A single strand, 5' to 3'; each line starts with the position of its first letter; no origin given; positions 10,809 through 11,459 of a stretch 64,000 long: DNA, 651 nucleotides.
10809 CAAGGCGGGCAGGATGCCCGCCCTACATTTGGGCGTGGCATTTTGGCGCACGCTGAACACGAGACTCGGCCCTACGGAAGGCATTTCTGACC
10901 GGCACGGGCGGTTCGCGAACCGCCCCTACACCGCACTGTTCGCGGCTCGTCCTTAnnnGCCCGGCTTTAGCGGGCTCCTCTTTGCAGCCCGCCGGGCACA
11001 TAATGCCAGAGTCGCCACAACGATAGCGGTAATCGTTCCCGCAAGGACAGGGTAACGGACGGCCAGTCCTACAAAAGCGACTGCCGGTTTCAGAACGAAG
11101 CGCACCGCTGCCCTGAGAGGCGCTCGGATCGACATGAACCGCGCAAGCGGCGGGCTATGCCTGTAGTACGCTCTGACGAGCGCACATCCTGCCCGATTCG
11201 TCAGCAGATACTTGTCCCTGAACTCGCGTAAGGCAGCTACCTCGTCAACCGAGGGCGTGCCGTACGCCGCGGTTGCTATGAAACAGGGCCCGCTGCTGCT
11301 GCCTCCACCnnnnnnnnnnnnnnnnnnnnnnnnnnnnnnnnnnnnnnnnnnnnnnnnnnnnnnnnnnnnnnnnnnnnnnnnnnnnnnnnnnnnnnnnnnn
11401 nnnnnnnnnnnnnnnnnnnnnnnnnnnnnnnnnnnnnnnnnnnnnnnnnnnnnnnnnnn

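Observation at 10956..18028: Two-gene operon of giant secreted proteins (Pmp-like beta-helix + FG-GAP double propeller) sharing thrombospondin-type-3 Ca-binding linkers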

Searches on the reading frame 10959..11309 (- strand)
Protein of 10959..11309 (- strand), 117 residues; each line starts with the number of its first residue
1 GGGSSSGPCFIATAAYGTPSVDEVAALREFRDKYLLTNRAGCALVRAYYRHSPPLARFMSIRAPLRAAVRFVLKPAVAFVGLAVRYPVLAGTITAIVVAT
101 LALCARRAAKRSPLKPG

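Call 52: find_homologous_proteins(query=window:10959-11309:-, max_evalue=0.001)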
Query seq(117 aa) (117 aa): 26 proteins with E <= 0.001 among 80 candidates.
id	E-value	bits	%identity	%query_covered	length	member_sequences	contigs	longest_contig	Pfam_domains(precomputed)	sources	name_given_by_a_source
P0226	3.8e-27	113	63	81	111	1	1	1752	-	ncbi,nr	ncbi:MAG: hypothetical protein KAJ01_06215, partial [Candidatus Hydrogenedentes bacterium]|nr:hypoth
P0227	1.9e-24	104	63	68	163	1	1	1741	-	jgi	jgi:hypothetical protein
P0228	3.0e-23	100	52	86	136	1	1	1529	-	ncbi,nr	ncbi:MAG: hypothetical protein KAJ01_08855, partial [Candidatus Hydrogenedentes bacterium]|nr:hypoth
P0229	2.4e-20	91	60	68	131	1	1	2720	-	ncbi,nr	ncbi:MAG: hypothetical protein KAJ01_06080, partial [Candidatus Hydrogenedentes bacterium]|nr:hypoth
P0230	8.4e-19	86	58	59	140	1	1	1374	-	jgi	jgi:hypothetical protein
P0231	4.2e-18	83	57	62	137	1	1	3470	-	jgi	jgi:hypothetical protein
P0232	7.5e-18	83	54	71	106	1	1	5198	-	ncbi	ncbi:MAG: hypothetical protein DRP67_06185, partial [Candidatus Omnitrophota bacterium]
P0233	1.7e-17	81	49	77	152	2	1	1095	-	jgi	jgi:hypothetical protein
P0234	4.6e-17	80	62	68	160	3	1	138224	-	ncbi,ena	-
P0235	6.8e-17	80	56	68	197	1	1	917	-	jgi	-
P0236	1.1e-16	79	46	88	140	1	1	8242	-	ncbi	-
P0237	1.3e-16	79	46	92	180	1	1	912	-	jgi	jgi:hypothetical protein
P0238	2.5e-16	78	61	63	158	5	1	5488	-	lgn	-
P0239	2.6e-16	78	52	72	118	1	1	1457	-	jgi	jgi:hypothetical protein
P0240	3.2e-16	77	52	74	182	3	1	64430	-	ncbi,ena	-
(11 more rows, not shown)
